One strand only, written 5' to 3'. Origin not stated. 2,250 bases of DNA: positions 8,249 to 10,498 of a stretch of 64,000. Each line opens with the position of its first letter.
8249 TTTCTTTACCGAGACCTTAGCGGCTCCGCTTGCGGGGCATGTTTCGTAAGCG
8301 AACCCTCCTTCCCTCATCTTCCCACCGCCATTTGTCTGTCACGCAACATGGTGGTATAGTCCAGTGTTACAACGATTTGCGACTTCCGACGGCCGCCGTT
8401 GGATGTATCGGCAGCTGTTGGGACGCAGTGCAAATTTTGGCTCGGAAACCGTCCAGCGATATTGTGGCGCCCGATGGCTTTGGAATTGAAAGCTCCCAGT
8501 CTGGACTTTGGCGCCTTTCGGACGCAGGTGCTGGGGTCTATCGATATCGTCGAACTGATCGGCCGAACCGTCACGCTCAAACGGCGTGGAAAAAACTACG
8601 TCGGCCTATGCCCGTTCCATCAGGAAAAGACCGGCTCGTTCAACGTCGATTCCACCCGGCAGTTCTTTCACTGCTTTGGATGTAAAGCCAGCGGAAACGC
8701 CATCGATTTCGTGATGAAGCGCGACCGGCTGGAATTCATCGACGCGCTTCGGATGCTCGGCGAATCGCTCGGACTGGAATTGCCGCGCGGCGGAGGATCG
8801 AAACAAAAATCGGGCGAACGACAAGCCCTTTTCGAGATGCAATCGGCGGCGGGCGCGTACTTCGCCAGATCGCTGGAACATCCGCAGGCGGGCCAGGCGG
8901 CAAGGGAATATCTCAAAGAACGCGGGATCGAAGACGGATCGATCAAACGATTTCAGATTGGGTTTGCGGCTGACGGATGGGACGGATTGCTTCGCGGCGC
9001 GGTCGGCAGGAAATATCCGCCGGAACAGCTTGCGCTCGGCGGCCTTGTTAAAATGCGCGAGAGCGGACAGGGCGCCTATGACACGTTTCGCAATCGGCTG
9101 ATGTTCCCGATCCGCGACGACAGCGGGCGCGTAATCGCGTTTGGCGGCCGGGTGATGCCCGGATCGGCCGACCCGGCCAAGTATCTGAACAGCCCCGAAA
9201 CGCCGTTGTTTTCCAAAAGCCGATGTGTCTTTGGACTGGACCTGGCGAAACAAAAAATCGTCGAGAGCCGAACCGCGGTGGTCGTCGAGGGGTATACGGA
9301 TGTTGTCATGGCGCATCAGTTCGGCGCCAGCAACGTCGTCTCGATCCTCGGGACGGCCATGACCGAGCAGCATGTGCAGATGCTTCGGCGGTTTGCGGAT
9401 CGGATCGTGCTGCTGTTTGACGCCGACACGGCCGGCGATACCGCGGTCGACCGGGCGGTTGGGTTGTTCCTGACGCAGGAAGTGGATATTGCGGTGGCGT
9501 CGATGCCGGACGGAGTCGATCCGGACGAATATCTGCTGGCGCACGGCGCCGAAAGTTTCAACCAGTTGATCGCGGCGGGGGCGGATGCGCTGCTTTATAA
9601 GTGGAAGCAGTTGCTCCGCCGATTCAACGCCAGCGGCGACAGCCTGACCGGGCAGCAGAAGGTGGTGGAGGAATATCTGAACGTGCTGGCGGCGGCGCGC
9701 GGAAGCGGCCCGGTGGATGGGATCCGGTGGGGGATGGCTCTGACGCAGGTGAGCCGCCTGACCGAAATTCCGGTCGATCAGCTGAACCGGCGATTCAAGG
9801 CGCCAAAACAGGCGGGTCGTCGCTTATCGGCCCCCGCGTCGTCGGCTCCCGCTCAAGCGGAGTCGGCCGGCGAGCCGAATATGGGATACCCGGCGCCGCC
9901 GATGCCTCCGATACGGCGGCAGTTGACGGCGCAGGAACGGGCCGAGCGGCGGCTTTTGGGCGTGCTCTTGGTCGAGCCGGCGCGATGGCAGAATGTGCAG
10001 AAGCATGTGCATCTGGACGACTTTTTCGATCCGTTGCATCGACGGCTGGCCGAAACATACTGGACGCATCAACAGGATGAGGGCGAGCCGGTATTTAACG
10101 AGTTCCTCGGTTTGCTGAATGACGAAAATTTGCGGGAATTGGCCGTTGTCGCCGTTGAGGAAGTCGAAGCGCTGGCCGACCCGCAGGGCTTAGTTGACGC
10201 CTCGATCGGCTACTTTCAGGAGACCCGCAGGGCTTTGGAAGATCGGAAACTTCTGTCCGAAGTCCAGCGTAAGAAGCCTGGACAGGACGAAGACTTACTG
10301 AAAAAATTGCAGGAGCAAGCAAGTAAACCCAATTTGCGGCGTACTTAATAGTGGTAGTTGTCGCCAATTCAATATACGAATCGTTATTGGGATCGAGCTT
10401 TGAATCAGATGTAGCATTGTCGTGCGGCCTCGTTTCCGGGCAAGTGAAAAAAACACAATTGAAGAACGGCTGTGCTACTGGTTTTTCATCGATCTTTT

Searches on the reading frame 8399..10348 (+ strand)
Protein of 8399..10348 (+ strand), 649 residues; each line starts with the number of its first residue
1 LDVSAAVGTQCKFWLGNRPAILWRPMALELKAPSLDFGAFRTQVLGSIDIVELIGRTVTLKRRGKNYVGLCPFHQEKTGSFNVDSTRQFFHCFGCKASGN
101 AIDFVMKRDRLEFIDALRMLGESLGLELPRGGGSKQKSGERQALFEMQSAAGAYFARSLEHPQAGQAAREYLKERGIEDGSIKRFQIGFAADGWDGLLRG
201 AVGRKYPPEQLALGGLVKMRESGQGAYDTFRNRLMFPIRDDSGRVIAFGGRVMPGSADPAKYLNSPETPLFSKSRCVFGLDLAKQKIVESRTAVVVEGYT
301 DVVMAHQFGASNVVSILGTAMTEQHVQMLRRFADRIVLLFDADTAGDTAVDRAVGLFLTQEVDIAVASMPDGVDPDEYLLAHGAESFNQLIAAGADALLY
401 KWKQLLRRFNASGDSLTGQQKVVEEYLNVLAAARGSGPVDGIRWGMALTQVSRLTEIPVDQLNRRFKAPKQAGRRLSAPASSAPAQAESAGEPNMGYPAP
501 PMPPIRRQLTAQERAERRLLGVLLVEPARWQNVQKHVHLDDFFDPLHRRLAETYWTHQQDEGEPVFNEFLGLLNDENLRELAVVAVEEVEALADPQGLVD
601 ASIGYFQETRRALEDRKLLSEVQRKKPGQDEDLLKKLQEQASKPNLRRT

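Call 81: search_protein_families(library=pfam, proteins=[window:8399-10348:+], max_evalue=0.0001)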
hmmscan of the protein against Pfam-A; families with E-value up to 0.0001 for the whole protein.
window:8399-10348:+ (649 aa): 7 families
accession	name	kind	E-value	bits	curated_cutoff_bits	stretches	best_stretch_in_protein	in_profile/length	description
PF08275.17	DNAG_N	-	4.4e-39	133.9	26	1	154-284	1-128/128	DNA primase catalytic core, N-terminal domain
PF01807.25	Zn_ribbon_DnaG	-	4.3e-33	113.5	24.9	1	43-129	8-94/98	CHC2 zinc finger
PF13155.12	Toprim_2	-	6.8e-20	71.7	22.1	1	294-379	1-88/88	Toprim-like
PF13662.12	Toprim_4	-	1.5e-15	57.6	25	1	292-366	2-83/85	Toprim domain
PF01751.28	Toprim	-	1.6e-11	44.7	23.1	1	293-354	2-77/96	Toprim domain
PF13362.12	Toprim_3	-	2.9e-05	24.9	27.2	1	293-385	2-95/95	Toprim domain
PF00772.26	DnaB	-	9e-05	22.9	23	0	512-550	5-43/103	DnaB-like helicase N terminal domain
